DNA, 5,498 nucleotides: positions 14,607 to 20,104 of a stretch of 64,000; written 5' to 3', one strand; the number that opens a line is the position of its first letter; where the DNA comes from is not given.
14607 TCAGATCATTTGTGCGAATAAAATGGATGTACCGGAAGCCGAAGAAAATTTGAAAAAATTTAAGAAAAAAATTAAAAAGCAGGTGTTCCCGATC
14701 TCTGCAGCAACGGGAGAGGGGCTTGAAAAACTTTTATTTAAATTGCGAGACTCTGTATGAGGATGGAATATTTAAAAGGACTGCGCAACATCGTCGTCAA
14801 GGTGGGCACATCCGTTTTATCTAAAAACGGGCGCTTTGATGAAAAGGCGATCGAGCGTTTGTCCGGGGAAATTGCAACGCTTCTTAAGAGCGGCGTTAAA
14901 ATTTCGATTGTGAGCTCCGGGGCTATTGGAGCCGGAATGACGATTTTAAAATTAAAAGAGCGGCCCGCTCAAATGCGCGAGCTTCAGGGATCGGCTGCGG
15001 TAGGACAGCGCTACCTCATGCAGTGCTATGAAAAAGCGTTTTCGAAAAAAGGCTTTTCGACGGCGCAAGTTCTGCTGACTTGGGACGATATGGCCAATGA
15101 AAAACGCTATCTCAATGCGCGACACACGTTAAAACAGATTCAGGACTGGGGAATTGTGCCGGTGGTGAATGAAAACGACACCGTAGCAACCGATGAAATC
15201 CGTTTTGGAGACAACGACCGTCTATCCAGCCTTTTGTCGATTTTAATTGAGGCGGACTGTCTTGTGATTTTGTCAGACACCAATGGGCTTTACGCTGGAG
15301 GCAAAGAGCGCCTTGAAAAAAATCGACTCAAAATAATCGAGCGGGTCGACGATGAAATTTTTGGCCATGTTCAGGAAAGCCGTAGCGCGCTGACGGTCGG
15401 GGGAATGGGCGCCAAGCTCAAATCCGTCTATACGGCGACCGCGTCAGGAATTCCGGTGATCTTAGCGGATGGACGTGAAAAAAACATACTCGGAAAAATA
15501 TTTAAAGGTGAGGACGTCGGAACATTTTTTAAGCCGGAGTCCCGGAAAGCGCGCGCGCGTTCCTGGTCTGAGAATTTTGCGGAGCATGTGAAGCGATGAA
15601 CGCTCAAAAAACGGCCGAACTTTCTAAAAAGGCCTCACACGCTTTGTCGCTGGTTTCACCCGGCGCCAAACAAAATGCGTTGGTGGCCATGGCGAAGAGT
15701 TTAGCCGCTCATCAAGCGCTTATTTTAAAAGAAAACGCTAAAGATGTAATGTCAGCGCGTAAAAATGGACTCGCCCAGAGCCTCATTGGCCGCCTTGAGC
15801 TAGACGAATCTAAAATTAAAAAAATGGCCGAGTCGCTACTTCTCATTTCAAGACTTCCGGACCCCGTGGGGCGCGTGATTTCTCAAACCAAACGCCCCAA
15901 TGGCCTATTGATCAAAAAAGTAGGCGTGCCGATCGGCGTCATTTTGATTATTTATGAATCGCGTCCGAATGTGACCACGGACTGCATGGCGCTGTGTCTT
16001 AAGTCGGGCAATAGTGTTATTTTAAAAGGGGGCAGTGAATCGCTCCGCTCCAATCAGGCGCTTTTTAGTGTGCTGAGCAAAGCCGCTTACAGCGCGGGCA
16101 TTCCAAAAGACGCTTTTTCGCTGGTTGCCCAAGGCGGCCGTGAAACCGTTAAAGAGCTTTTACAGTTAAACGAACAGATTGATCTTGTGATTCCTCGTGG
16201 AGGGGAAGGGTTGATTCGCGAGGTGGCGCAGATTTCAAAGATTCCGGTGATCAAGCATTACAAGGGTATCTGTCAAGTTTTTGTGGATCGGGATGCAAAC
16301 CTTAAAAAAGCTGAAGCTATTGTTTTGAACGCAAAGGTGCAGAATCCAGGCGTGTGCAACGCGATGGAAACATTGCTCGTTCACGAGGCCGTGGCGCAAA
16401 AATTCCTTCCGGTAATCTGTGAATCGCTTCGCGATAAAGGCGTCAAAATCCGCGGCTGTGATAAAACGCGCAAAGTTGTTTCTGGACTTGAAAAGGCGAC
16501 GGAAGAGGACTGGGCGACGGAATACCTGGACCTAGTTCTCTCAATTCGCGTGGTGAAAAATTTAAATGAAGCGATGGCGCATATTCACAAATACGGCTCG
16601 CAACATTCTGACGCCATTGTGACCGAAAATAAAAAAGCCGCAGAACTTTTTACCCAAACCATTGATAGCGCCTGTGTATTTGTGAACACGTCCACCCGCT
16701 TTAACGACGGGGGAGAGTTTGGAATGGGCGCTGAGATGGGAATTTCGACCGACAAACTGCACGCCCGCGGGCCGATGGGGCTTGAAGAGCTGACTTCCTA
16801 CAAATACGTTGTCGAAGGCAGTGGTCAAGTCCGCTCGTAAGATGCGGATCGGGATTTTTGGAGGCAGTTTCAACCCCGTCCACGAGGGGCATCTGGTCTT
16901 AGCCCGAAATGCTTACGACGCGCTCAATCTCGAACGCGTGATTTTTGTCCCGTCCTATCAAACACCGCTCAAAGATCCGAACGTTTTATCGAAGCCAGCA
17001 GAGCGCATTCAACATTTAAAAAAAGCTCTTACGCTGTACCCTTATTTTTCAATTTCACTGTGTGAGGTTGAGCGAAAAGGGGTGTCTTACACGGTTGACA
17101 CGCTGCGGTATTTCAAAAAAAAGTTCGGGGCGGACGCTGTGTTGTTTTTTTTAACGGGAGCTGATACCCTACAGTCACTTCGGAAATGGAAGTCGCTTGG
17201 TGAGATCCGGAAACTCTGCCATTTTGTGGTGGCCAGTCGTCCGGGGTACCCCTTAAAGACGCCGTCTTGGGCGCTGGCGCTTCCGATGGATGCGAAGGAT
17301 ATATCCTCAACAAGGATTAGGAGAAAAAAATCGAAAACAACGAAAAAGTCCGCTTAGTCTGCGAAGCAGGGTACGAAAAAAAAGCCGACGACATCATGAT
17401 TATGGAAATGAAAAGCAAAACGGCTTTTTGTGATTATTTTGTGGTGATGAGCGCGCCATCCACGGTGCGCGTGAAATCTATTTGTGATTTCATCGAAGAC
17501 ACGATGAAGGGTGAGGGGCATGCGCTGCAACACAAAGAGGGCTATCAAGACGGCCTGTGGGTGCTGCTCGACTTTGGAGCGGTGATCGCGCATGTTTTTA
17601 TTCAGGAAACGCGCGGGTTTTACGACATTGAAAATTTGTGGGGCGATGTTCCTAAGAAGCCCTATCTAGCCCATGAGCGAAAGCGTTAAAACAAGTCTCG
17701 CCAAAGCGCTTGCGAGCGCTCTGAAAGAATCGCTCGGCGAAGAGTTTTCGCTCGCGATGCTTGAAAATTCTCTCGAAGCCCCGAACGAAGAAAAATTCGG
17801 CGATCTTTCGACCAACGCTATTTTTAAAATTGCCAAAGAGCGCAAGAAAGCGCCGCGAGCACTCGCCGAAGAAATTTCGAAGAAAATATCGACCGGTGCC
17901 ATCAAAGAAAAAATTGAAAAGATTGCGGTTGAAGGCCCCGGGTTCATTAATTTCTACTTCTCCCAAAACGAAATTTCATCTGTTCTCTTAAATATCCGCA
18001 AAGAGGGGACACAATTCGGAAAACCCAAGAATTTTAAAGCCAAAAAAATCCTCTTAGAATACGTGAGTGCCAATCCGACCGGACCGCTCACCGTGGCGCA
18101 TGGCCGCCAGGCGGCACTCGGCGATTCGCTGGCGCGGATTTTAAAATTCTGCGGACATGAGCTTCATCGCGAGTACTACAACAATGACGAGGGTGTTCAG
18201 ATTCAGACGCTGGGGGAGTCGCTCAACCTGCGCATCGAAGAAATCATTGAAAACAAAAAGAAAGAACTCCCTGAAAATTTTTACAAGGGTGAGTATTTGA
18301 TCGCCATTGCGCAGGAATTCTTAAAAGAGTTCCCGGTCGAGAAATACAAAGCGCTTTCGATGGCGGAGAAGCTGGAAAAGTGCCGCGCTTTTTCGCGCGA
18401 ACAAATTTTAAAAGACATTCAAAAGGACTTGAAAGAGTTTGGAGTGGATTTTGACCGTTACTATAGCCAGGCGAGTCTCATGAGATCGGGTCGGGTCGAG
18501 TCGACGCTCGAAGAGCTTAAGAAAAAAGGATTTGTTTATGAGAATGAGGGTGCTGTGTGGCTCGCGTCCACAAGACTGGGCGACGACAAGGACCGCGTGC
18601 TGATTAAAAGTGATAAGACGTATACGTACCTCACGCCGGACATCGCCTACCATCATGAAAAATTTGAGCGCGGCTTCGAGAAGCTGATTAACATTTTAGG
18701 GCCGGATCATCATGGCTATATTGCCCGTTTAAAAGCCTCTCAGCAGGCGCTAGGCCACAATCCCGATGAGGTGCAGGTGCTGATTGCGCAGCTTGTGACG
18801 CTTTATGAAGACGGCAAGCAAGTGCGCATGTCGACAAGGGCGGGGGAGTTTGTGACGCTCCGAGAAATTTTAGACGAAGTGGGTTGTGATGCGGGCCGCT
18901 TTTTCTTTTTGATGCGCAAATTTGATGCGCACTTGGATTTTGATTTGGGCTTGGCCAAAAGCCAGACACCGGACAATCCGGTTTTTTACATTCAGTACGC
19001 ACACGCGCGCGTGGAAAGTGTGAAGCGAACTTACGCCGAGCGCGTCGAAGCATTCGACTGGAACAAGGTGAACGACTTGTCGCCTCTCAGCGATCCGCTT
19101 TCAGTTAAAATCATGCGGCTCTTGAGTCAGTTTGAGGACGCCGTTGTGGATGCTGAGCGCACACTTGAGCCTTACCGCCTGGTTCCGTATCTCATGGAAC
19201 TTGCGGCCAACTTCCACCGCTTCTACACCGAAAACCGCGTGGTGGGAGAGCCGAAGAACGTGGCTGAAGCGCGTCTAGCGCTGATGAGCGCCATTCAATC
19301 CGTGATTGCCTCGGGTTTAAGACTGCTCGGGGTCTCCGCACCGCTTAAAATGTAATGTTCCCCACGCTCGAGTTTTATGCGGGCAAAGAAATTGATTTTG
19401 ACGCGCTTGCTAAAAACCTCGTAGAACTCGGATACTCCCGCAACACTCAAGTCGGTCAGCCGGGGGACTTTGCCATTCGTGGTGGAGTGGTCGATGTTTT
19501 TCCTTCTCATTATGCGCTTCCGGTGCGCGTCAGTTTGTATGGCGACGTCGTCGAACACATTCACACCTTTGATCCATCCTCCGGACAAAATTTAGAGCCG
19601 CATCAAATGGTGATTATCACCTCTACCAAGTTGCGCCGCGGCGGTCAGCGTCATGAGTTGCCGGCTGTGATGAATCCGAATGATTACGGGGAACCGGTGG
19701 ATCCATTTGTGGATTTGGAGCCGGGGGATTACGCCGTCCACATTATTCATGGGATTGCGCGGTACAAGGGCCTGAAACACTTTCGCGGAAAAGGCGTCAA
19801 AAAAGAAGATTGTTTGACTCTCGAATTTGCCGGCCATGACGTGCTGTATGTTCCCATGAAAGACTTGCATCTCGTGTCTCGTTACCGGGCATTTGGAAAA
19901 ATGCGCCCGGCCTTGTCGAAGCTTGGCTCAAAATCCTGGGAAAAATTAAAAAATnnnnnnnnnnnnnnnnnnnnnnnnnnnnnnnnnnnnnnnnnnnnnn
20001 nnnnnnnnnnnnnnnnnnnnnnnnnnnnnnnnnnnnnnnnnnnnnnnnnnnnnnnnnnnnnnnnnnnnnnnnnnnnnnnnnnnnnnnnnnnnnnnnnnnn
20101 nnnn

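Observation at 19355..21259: Minimal Mfd (634 aa) lacking the UvrB-homology module (D1a/D2, the UvrA-binding surface), D3 and the autoinhibitory D7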

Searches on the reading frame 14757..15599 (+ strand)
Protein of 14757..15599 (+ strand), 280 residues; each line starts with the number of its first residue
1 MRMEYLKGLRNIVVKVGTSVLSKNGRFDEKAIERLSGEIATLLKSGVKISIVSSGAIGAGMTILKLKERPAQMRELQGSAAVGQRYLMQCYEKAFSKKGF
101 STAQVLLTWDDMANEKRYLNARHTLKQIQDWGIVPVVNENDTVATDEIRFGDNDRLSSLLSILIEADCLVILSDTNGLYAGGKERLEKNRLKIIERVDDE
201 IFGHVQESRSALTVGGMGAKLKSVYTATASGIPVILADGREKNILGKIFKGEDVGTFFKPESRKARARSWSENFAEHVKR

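Call 51: search_protein_families(library=pfam, proteins=[window:14757-15599:+], max_evalue=0.0001)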
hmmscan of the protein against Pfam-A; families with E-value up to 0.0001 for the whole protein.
window:14757-15599:+ (280 aa): 1 family
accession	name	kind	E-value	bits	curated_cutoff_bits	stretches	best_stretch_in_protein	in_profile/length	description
PF00696.33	AA_kinase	-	5.6e-35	121.6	24.9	1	12-237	3-233/234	Amino acid kinase family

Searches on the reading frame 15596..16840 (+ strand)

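Call 4: search_protein_families(library=pfam, proteins=[window:15596-16840:+], max_evalue=0.01)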
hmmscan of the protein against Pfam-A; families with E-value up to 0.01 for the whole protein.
window:15596-16840:+ (414 aa): 1 family
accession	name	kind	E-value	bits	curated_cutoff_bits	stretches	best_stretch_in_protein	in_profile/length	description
PF00171.27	Aldedh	-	2.5e-21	76.2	23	2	5-278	33-293/461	Aldehyde dehydrogenase family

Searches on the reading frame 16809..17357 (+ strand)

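Call 4: search_protein_families(library=pfam, proteins=[window:16809-17357:+], max_evalue=0.01)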
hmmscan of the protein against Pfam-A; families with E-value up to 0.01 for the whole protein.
window:16809-17357:+ (182 aa): 1 family
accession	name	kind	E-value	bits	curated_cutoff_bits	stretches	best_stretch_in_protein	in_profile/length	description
PF01467.32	CTP_transf_like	-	1.6e-23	83.8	21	1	16-173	1-133/133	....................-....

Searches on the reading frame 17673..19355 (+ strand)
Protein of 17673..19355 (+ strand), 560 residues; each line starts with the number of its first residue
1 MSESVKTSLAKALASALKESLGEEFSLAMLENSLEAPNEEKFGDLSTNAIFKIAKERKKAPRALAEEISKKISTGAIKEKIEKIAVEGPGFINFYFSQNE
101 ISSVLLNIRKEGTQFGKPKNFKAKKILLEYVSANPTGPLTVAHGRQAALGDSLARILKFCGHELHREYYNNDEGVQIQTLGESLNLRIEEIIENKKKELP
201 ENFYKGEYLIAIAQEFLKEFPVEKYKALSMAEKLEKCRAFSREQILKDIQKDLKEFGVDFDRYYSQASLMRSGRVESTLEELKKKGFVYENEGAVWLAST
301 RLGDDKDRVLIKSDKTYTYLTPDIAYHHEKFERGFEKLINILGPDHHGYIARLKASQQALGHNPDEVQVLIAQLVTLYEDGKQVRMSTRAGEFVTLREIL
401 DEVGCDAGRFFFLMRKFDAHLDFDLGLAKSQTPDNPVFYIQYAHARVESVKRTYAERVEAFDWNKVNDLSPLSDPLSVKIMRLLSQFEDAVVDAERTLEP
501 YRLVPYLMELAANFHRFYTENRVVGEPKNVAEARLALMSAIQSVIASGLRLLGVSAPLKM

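Call 4: search_protein_families(library=pfam, proteins=[window:17673-19355:+], max_evalue=0.01)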
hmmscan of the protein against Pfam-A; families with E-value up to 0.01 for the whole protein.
window:17673-19355:+ (560 aa): 6 families
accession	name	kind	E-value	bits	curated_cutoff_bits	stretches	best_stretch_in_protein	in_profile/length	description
PF05746.21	DALR_1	-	1e-28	100.2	22.3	1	440-560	1-117/117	DALR anticodon binding domain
PF00750.26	tRNA-synt_1d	-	6.6e-28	98.1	23.3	1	113-403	10-298/349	tRNA synthetases class I (R), catalytic domain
PF03485.21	Arg_tRNA_synt_N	-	1.2e-19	71.1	21.5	1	9-96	3-85/85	Arginyl tRNA synthetase N terminal domain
PF09334.17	tRNA-synt_1g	-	1.7e-07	30.8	20.1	0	243-297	68-122/391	tRNA synthetases class I (M)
PF00133.28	tRNA-synt_1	-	2.5e-05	23.7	22.7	0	224-295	91-163/414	tRNA synthetases class I (I, L, M and V)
PF01406.26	tRNA-synt_1e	-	0.0079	16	27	0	384-424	252-292/301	tRNA synthetases class I (C) catalytic domain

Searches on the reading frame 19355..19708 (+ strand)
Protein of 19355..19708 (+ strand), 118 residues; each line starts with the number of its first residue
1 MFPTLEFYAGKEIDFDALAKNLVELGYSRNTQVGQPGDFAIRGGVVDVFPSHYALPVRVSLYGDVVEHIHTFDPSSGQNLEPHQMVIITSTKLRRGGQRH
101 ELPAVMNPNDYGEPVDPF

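Call 30: search_solved_structures(query=window:19355-19708:+, max_evalue=0.01, show_alignments=0)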
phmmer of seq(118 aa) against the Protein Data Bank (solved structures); distinct sequences matched with E-value up to 0.01: 25.
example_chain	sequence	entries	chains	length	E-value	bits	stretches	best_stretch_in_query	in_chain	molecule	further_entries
6ac6_A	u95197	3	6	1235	8.6e-12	48.7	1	8-79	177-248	Mycobacterium smegmatis Mfd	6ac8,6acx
6aca_A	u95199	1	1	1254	2.8e-11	47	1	5-79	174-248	Mycobacterium tuberculosis Mfd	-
7egt_A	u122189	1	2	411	3.8e-11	46.6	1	9-82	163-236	UvrABC system protein B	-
1c4o_A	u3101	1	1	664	7e-11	45.8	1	9-81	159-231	DNA NUCLEOTIDE EXCISION REPAIR ENZYME UVRB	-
1d2m_A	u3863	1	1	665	7e-11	45.8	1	9-81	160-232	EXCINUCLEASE ABC SUBUNIT B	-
9ga3_E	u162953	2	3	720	8.3e-10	42.3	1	5-82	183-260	UvrABC system protein B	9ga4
3fpn_B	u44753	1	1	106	1.2e-09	41.8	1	8-88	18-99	Geobacillus stearothermophilus UvrB interaction domain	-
4dfc_A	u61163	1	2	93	1.3e-09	41.6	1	5-84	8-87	Transcription-repair-coupling factor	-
6o8h_A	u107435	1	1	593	1.1e-08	38.7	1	8-88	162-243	UvrABC system protein B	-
6o8g_A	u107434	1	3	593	1.1e-08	38.7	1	8-88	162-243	UvrABC system protein B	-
6o8e_A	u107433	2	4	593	1.2e-08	38.6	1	8-88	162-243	UvrABC system protein B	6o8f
2b2n_A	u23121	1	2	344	1.9e-08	37.9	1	8-85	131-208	Transcription-repair coupling factor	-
1t5l_A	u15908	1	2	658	2.2e-08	37.7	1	8-88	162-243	UvrABC system protein B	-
2fdc_A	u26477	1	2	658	2.3e-08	37.7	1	8-88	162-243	UvrABC system protein B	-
3uwx_B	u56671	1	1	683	2.4e-08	37.6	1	8-88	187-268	UvrABC system protein B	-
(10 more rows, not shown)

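Call 60: search_protein_families(library=ncbifam, proteins=[window:19355-19639:+], max_evalue=1)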
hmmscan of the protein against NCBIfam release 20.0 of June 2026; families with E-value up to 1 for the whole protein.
seq(95 aa): 5 families
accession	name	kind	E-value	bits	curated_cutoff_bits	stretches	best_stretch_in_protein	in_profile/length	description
NF003673.1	PRK05298.1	equivalog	6.9e-15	54.4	743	1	5-91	156-243/653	excinuclease ABC subunit UvrB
TIGR00580.2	mfd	equivalog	1.6e-14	53.3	800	1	22-91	1-70/907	transcription-repair coupling factor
TIGR00631.1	uvrb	equivalog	1.9e-14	52.9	750.1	1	5-89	156-241/658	excinuclease ABC subunit UvrB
NF007966.0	PRK10689.1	equivalog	6.2e-08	30.8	1329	1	9-83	132-206/1148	transcription-repair coupling factor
TIGR02071.1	PBP_1b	equivalog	0.13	10.4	717.75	1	6-53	46-93/729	penicillin-binding protein 1B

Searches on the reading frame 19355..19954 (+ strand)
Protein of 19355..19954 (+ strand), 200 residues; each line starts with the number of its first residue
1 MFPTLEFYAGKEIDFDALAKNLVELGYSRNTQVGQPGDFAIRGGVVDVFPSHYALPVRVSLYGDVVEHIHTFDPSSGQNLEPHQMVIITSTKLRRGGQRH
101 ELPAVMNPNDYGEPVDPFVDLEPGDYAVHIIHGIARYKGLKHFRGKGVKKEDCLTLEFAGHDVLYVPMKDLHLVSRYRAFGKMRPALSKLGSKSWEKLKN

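Call 35: find_related_loci(query=A2, collection=genome_contigs, flank=10000)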
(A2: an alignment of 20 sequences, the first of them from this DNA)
Query A2 (200 aa) in genome_contigs; peptide patterns used: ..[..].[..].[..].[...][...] (x = any residue, [..] = any of these).
73 stretches matched a pattern; 65 encode a relative of the query (tblastn E <= 1e-3); 65 distinct loci.
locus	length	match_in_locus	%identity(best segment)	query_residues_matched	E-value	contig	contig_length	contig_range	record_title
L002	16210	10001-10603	57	1-200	4e-74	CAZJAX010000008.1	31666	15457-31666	MAG TPA_asm: uncultured Planctomycetia bacterium isolate SRP342105_co2_14 genome assembly, contig: NODE_1429_length_3166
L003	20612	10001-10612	54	1-200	4e-74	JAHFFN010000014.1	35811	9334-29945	MAG: Candidatus Omnitrophota bacterium isolate nzgw293 NODE_1191_length_35812_cov_4.058194, whole genome shotgun sequenc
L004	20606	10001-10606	54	1-200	8e-74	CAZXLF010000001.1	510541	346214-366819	MAG TPA_asm: uncultured Planctomycetia bacterium isolate SRP273308_co1_398 genome assembly, contig: NODE_9_length_510541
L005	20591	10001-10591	55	1-200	6e-73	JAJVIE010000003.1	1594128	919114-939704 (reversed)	MAG: Candidatus Omnitrophota bacterium isolate Bin_62 c_000000000003, whole genome shotgun sequence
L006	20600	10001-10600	55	1-199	1e-72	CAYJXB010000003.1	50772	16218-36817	MAG TPA_asm: uncultured Planctomycetia bacterium isolate ERP125453_co1_485 genome assembly, contig: NODE_455_length_5077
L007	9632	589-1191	56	1-200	5e-72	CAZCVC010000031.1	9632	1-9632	MAG TPA_asm: uncultured Planctomycetia bacterium isolate ERP125453_co2_369 genome assembly, contig: NODE_3296_length_963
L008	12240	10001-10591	55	1-200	1e-71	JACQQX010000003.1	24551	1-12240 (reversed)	MAG: Candidatus Omnitrophota bacterium isolate NC_groundwater_1344_Ag_S-0.2um_52_44 S_p2_S4_coassembly_k141_249417, whol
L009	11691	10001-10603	53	1-200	2e-71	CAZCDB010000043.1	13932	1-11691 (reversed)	MAG TPA_asm: uncultured Planctomycetia bacterium isolate SRP150892_co2_175 genome assembly, contig: NODE_6396_length_139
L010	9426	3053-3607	54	1-199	5e-71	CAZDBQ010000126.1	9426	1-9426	MAG TPA_asm: uncultured Planctomycetia bacterium isolate binchicken_co165_304 genome assembly, contig: k141_1130556, who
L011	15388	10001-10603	54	1-200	5e-71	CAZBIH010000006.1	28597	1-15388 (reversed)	MAG TPA_asm: uncultured Planctomycetia bacterium isolate ERP125453_co2_192 genome assembly, contig: NODE_456_length_2859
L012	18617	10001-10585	53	1-200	2e-70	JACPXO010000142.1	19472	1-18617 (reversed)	MAG: Candidatus Omnitrophota bacterium isolate NC_groundwater_839_Pr1_B-0.1um_55_15 Montesol18_Bp1_scaffold_1413860, who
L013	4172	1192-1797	53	1-200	9e-69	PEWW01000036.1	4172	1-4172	MAG: Candidatus Omnitrophica bacterium CG07_land_8_20_14_0_80_50_8 CG07_land_8_20_14_0.80_scaffold_21049_c, whole genome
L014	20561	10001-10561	54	1-199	2e-68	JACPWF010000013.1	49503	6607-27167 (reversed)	MAG: Candidatus Omnitrophota bacterium isolate NC_groundwater_804_Pr6_B-0.1um_56_12 kurt_kritikos_18_scaffold_98882, who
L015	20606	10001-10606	51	1-200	2e-67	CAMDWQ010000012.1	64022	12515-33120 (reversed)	MAG: Candidatus Omnitrophica bacterium isolate LH-05nov19-156 genome assembly, contig: LH-05nov19-C659, whole genome sho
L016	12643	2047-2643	50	1-200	3e-66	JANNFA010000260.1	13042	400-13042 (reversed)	MAG: Candidatus Omnitrophota bacterium isolate OTE_75_metabat_350 OTE_75_k141_1637582, whole genome shotgun sequence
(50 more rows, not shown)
